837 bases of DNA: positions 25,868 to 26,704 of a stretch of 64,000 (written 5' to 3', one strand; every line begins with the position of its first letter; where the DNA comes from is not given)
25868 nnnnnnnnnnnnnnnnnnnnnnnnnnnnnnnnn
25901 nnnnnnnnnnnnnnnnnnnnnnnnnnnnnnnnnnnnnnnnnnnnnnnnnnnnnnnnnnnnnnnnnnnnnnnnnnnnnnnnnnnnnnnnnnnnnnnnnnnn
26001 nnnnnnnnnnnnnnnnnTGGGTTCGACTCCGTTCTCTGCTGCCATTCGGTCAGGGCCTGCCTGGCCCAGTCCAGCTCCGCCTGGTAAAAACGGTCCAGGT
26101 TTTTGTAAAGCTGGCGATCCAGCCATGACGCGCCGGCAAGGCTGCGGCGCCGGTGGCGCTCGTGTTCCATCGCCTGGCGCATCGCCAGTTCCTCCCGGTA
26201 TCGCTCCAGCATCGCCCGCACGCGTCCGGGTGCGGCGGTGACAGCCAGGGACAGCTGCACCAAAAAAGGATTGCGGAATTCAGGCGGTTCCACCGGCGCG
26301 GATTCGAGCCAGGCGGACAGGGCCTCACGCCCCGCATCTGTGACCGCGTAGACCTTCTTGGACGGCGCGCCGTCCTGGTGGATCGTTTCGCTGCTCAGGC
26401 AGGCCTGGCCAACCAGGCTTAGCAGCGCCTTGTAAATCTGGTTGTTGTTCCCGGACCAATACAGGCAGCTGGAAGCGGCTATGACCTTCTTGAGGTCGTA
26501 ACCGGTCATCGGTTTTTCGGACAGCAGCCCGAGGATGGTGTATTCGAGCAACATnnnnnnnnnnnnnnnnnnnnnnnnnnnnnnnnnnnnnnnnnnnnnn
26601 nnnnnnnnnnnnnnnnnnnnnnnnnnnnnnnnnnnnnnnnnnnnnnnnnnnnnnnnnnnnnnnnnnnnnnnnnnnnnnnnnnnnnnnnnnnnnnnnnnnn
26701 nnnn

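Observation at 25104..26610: EF-Ts homologue translationally coupled to a PadR repressor behind a perfect PadR-type operator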

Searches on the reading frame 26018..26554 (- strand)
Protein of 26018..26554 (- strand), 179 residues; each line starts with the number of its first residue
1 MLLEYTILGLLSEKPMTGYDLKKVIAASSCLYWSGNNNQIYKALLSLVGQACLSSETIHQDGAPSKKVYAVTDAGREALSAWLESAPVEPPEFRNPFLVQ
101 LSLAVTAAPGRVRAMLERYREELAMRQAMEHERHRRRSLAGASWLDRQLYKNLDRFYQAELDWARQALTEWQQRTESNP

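Call 6: search_protein_families(library=pfam, proteins=[window:26018-26554:-], max_evalue=0.01)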
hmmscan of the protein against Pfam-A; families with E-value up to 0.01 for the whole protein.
window:26018-26554:- (179 aa): 2 families
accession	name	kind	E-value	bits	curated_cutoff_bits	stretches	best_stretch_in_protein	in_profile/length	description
PF03551.20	PadR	-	6.6e-14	52.1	27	1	7-80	1-74/75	Transcriptional regulator PadR-like family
PF10400.15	Vir_act_alpha_C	-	3.9e-05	24.7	22.4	1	94-170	2-76/78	Virulence activator alpha C-term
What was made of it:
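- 26015..26554 (-): padR: a 179-aa two-domain PadR regulator of the AphA-like / PadR-s1 type. PF03551 at E 6.6e-14 and PF10400 at 24.7 bits against a cut-off of 22.4 (call 6).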

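Call 7: search_protein_families(library=ncbifam, proteins=[window:26018-26554:-], max_evalue=0.01)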
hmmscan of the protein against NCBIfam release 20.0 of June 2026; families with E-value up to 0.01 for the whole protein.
window:26018-26554:- (179 aa): 3 families
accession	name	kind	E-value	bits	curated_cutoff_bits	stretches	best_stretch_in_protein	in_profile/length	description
TIGR03433.1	padR_acidobact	paralog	6.7e-07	29.4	101.8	1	3-81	5-83/101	PadR family transcriptional regulator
TIGR02719.1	repress_PhaQ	equivalog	0.00012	22.4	139.35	1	11-85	33-105/138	poly-beta-hydroxybutyrate-responsive repressor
NF006931.0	PRK09416.1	equivalog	0.00014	22.1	112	1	6-81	47-117/135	PadR family transcriptional regulator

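Call 33: search_solved_structures(query=window:26018-26554:-, max_evalue=0.01, show_alignments=2)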
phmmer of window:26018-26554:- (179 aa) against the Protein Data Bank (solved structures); distinct sequences matched with E-value up to 0.01: 9.
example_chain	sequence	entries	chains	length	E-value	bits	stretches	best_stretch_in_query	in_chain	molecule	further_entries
1yg2_A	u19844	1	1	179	9.2e-18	67.7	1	2-170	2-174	gene activator AphA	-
6jyi_A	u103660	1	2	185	1.3e-13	54.3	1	6-103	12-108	Transcriptional repressor PadR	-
3l9f_A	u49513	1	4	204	2e-13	53.6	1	6-108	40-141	Putative uncharacterized protein smu.1604c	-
8ioi_A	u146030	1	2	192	2.6e-12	50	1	1-91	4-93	PadR family transcriptional regulator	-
5x11_A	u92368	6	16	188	2.4e-11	46.8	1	2-101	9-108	Transcriptional regulator | PadR family transcriptional regulator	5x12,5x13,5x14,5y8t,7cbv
6lg2_A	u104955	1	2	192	4e-10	42.9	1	2-147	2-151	Predicted transcriptional regulators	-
5z7b_A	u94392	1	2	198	4.3e-10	42.8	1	2-137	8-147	PadR family transcriptional regulator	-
8jxk_A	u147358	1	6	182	3.6e-07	33.3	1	2-168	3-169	Conserved protein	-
2esh_A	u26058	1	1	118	0.00071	22.5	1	3-84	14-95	conserved hypothetical protein TM0937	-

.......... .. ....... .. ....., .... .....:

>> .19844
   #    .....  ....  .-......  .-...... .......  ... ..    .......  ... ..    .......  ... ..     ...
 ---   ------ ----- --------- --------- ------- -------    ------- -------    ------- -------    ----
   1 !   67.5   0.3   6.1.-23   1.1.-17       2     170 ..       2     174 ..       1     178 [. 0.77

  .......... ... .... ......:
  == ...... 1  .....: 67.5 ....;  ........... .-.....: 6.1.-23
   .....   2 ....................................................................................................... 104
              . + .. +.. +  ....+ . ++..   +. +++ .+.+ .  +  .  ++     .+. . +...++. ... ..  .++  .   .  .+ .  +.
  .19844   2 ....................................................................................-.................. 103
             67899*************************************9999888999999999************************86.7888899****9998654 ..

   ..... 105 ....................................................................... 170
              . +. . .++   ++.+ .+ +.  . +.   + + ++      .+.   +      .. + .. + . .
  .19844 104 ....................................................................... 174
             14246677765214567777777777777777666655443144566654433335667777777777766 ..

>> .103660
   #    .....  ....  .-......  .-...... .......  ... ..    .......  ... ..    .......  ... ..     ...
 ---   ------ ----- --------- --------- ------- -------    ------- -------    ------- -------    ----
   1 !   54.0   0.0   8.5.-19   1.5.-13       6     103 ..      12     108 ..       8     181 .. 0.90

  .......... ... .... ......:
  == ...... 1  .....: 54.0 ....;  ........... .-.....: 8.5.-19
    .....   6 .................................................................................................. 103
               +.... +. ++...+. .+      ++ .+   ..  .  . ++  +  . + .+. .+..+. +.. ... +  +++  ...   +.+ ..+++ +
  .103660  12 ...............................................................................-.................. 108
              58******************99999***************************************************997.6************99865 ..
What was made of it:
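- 26015..26554 (-): The best solved relative is V. cholerae AphA (1yg2, E 9e-18, full length), followed by B. subtilis-type PadR (call 33).
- On PadR family, two-domain subfamily (PadR-s1 / AphA-like): The full-length alignment to AphA 1yg2 is in call 33.
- Closest known: AphA. Same: It is the best solved-structure match over the full length: E 9e-18, query residues 2-170 aligned to AphA residues 2-174 (call 33).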

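Call 69: find_homologous_proteins(query=window:26018-26554:-, max_evalue=1e-10)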
Query window:26018-26554:- (179 aa): 303 proteins with E <= 1e-10 among 467 candidates; the best 120 are listed.
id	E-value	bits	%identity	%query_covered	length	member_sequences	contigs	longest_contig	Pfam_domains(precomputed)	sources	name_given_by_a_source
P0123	6.1e-114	395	100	100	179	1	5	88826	PF03551.21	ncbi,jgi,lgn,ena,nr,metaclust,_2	ncbi:MAG: PadR family transcriptional regulator [Clostridiaceae bacterium]|jgi:DNA-binding PadR fami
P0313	7.6e-97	340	87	98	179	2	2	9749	PF03551.21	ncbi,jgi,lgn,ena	-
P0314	6.3e-96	337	86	100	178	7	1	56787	PF03551.21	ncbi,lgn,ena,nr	ncbi:MAG: PadR family transcriptional regulator [Clostridiales bacterium]|nr:PadR family transcripti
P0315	4.5e-93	328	83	100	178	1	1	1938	PF03551.21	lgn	-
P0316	8.1e-52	193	51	97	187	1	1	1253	PF03551.21,PF10400.16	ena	-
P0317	8.7e-52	193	55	99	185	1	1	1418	PF03551.21,PF10400.16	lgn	-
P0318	9.9e-49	183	53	95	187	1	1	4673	PF03551.21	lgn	-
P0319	6.4e-47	177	49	93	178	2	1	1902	PF03551.21,PF10400.16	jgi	jgi:DNA-binding PadR family transcriptional regulator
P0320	8.8e-46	174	45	97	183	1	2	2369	PF03551.21,PF10400.16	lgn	-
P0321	1.3e-45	173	49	94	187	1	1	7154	PF03551.21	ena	-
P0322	3.8e-45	172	50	95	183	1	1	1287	PF03551.21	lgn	-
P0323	1.6e-43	166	47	93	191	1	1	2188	PF03551.21,PF10400.16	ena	-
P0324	2.4e-43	166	49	94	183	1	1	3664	PF03551.21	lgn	-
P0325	2.7e-43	166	47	93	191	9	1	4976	PF03551.21,PF10400.16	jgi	jgi:PadR family transcriptional regulator, regulatory protein AphA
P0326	3.7e-43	165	47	93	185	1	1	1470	PF03551.21,PF10400.16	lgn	-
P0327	1.2e-42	163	46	94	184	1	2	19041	PF03551.21,PF10400.16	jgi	jgi:DNA-binding PadR family transcriptional regulator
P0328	1.8e-42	163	46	93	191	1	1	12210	PF03551.21,PF10400.16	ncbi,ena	-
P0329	3.4e-42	162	47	94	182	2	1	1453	PF03551.21,PF10400.16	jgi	-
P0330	7.9e-42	161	46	94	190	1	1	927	PF03551.21,PF10400.16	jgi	jgi:PadR family transcriptional regulator AphA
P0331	8.0e-42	161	45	93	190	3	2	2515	PF03551.21,PF10400.16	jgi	-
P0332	8.5e-42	161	47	92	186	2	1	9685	PF03551.21,PF10400.16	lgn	-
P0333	1.5e-41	160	46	93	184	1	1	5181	PF03551.21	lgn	-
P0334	7.2e-41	158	46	96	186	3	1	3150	PF03551.21,PF10400.16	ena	-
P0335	1.3e-40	157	46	93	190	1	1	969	PF03551.21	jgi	jgi:PadR family transcriptional regulator AphA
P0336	2.1e-40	156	46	95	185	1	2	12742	PF03551.21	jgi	-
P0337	2.3e-40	156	45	93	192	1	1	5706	PF03551.21,PF10400.16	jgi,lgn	-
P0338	2.3e-40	156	44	93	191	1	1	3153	PF03551.21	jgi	-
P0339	2.8e-40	156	44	99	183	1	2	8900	PF03551.21,PF10400.16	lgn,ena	-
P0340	3.0e-40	156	51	92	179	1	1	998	PF03551.21,PF10400.16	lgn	-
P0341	1.4e-39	153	44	93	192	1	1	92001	PF03551.21,PF10400.16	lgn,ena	-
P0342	5.0e-39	152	44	93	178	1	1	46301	PF03551.21,PF10400.16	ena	-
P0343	5.9e-39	151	44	93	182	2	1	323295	PF03551.21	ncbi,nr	ncbi:MAG: PadR family transcriptional regulator [Firmicutes bacterium]|nr:PadR family transcriptiona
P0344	6.9e-39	151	44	93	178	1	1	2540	PF03551.21,PF10400.16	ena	-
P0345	7.4e-39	151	44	93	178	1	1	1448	PF03551.21,PF10400.16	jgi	-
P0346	7.6e-39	151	47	94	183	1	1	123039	PF03551.21,PF10400.16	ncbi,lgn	-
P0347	1.0e-38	151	44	93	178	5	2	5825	PF03551.21,PF10400.16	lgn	-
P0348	1.3e-38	150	44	93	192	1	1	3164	PF03551.21,PF10400.16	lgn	-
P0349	1.4e-38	150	48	93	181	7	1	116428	PF03551.21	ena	-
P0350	1.7e-38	150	47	93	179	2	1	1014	PF03551.21,PF10400.16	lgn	-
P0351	2.0e-38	150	44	93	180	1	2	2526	PF03551.21,PF10400.16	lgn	-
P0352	2.4e-38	149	43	94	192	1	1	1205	PF03551.21,PF10400.16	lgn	-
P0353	6.2e-38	148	43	91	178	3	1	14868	PF03551.21,PF10400.16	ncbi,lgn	-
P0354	6.6e-38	148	44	93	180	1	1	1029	PF03551.21,PF10400.16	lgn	-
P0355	6.6e-38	148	44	93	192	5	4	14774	PF03551.21,PF10400.16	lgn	-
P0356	7.8e-38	148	43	94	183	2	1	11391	PF03551.21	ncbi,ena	-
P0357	1.0e-37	147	45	91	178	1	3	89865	PF03551.21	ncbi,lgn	-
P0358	1.1e-37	147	43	93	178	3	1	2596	PF03551.21,PF10400.16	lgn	-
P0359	1.5e-37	147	45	93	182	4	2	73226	PF03551.21,PF10400.16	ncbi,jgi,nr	ncbi:MAG: putative transcriptional regulator [Herbinix sp.]|jgi:DNA-binding PadR family transcriptio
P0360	2.3e-37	146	45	93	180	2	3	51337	PF03551.21,PF10400.16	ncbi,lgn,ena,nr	ncbi:MAG TPA: PadR family transcriptional regulator [Bacillota bacterium]|nr:PadR family transcripti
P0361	3.2e-37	146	44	100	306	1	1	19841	PF03551.21,PF10400.16,PF13788.12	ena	-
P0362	3.3e-37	146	45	91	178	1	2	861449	PF03551.21,PF10400.16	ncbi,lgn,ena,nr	ncbi:MAG: Transcriptional regulator PadR family [Fusobacteria bacterium]|nr:MAG: Transcriptional reg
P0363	6.4e-37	145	46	93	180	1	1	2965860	PF03551.21,PF10400.16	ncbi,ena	-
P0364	6.8e-37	145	48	93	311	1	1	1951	PF03551.21,PF13788.12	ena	-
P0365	7.2e-37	145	46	93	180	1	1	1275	PF03551.21,PF10400.16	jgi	jgi:PadR family transcriptional regulator, regulatory protein AphA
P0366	9.6e-37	144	43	93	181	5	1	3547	PF03551.21,PF10400.16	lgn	-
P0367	1.0e-36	144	44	95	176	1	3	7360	PF03551.21,PF10400.16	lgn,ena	-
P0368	1.2e-36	144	45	93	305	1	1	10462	PF03551.21,PF10400.16,PF13788.12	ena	-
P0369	1.4e-36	144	45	91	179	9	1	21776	PF03551.21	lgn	-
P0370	1.6e-36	143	47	93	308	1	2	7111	PF03551.21,PF13788.12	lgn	-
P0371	2.2e-36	143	43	93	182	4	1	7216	PF03551.21,PF10400.16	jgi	jgi:DNA-binding PadR family transcriptional regulator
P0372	2.4e-36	143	43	93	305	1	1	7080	PF03551.21,PF13788.12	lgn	-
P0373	2.6e-36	143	46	93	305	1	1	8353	PF03551.21,PF10400.16,PF13788.12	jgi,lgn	jgi:DNA-binding PadR family transcriptional regulator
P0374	3.3e-36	142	42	93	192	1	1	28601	PF03551.21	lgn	-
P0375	3.7e-36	142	45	93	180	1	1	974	PF03551.21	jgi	-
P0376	3.7e-36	142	45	92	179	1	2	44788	PF03551.21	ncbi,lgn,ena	-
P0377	4.0e-36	142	47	93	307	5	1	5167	PF03551.21,PF13788.12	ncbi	-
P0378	4.3e-36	142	45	97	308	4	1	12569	PF03551.21,PF13788.12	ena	-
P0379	5.4e-36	142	46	92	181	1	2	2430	PF03551.21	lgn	-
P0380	5.6e-36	142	44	93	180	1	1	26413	PF03551.21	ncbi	-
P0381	6.1e-36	142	46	93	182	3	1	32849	PF03551.21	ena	-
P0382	6.4e-36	142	45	95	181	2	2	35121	PF03551.21,PF10400.16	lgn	-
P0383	7.0e-36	141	44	93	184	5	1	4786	PF03551.21,PF10400.16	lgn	-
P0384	7.5e-36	141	46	93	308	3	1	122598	PF03551.21,PF13788.12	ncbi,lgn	-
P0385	8.5e-36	141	44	93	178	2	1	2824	PF03551.21,PF10400.16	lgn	-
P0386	8.7e-36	141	54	75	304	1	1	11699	PF03551.21,PF10400.16,PF13788.12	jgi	-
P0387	1.0e-35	141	46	93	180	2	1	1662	PF03551.21,PF10400.16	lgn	-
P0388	1.2e-35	141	45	91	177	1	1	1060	PF03551.21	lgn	-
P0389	1.3e-35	141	43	95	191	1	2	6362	PF03551.21,PF10400.16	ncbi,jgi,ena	-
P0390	1.4e-35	140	47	92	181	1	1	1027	PF03551.21,PF10400.16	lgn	-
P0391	1.6e-35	140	45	93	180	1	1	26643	PF03551.21,PF10400.16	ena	-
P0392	1.6e-35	140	45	94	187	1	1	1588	PF03551.21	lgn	-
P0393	1.7e-35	140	43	93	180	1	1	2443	PF03551.21,PF10400.16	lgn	-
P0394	1.7e-35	140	44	93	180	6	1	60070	PF03551.21,PF10400.16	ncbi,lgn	-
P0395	1.8e-35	140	45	93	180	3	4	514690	PF03551.21,PF10400.16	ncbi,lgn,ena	-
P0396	1.8e-35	140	42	93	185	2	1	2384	PF03551.21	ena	-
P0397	2.0e-35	140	44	98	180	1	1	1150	PF03551.21,PF10400.16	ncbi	-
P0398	2.7e-35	140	43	93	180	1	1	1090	PF03551.21,PF10400.16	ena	-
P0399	3.1e-35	139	45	93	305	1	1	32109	PF03551.21,PF13788.12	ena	-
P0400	3.7e-35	139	43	93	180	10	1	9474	PF03551.21,PF10400.16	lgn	-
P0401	3.8e-35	139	44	92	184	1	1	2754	PF03551.21,PF10400.16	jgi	-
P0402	4.8e-35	139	43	99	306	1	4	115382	PF03551.21,PF10400.16,PF13788.12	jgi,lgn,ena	-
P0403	4.9e-35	139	43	99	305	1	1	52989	PF03551.21,PF10400.16,PF13788.12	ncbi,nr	ncbi:MAG: DUF4180 domain-containing protein [Epulopiscium sp.]|nr:DUF4180 domain-containing protein 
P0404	5.2e-35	139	46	93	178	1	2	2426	PF03551.21,PF10400.16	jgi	jgi:PadR family transcriptional regulator AphA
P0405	6.0e-35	138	42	93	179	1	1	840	PF03551.21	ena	-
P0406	6.1e-35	138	43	99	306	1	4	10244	PF03551.21,PF10400.16,PF13788.12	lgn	-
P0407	6.7e-35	138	43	99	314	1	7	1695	PF03551.21,PF10400.16,PF13788.12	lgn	-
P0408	6.8e-35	138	43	93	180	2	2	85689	PF03551.21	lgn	-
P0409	8.2e-35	138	42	95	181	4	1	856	PF03551.21,PF10400.16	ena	-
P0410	9.3e-35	138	44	93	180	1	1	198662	PF03551.21,PF10400.16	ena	-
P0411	1.0e-34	138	42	93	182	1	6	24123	PF03551.21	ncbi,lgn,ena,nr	ncbi:MAG: PadR family transcriptional regulator [Clostridia bacterium]|nr:PadR family transcriptiona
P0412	1.2e-34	137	44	97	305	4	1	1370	PF03551.21,PF13788.12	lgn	-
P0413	1.3e-34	137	42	93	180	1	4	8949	PF03551.21,PF10400.16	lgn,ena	-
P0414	1.5e-34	137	50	78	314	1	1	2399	PF03551.21,PF13788.12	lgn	-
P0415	1.5e-34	137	45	90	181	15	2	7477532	PF03551.21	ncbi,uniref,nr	ncbi:PadR family transcriptional regulator [Paenibacillus sonchi]|uniref:PadR family transcriptional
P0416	1.8e-34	137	43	93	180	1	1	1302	PF03551.21,PF10400.16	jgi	jgi:PadR family transcriptional regulator, regulatory protein AphA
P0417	1.8e-34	137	45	93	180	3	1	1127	PF03551.21,PF10400.16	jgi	-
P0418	2.3e-34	137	45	93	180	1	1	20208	PF03551.21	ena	-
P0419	2.3e-34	136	42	93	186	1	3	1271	PF03551.21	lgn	-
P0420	2.6e-34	136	52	76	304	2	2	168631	PF03551.21,PF10400.16,PF13788.12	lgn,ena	-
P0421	2.6e-34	136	50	77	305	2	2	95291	PF03551.21,PF10400.16,PF13788.12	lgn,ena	-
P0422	2.7e-34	136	42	93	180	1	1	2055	PF03551.21,PF10400.16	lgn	-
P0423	2.8e-34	136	43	93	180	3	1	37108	PF03551.21,PF10400.16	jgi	-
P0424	2.9e-34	136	43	93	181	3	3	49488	PF03551.21,PF10400.16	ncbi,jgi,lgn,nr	ncbi:MAG: putative transcriptional regulator [Bacillota bacterium]|jgi:DNA-binding PadR family trans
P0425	2.9e-34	136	40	93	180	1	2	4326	PF03551.21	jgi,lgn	jgi:Predicted transcriptional regulators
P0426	3.1e-34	136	42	99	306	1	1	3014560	PF03551.21,PF10400.16,PF13788.12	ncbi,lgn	ncbi:DUF4180 domain-containing protein [Defluviitalea saccharophila]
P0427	3.1e-34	136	43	93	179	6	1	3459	PF03551.21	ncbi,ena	-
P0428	3.2e-34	136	42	99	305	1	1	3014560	PF03551.21,PF10400.16,PF13788.12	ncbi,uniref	ncbi:DUF4180 domain-containing protein [Defluviitalea saccharophila]|uniref:DUF4180 domain-containin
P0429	3.3e-34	136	43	93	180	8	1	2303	PF03551.21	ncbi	-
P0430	3.9e-34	136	42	93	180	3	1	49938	PF03551.21,PF10400.16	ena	-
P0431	4.0e-34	136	42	93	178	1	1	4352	PF03551.21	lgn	-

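Call 70: find_encoding_contigs(protein=P0363, flank=5000, max_places=2)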
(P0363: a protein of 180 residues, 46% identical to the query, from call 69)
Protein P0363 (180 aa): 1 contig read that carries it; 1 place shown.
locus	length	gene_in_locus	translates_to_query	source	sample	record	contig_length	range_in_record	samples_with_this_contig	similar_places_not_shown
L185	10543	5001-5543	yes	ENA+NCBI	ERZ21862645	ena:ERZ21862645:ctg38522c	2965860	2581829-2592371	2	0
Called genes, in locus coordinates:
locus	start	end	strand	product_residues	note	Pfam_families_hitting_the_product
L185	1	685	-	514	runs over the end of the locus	PF00989:PAS, PF08448:PAS_4 (weak), PF13188:PAS_8 (faint), PF13426:PAS_9, PF08447:PAS_3, PF00990:GGDEF, PF13487:HD_5, PF01966:HD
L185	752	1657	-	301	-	PF03595:SLAC1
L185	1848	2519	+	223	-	PF06941:NT5C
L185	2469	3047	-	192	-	PF00440:TetR_N, PF17922:TetR_C_17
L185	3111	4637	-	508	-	PF16927:HisKA_7TM, PF00989:PAS (faint), PF00990:GGDEF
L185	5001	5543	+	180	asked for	PF03551:PadR, PF10400:Vir_act_alpha_C (weak)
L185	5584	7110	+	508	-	PF16927:HisKA_7TM, PF00990:GGDEF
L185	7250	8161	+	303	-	PF00395:SLH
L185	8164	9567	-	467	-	PF07690:MFS_1, PF13347:MFS_2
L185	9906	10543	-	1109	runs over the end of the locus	PF02743:dCache_1, PF22673:MCP-like_PDC_1, PF00672:HAMP, PF18947:HAMP_2, PF00015:MCPsignal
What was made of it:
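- The related PadR subfamily also pairs with unrelated genes, such as GGDEF in L185 (call 70), as expected for an ordinary repressor.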
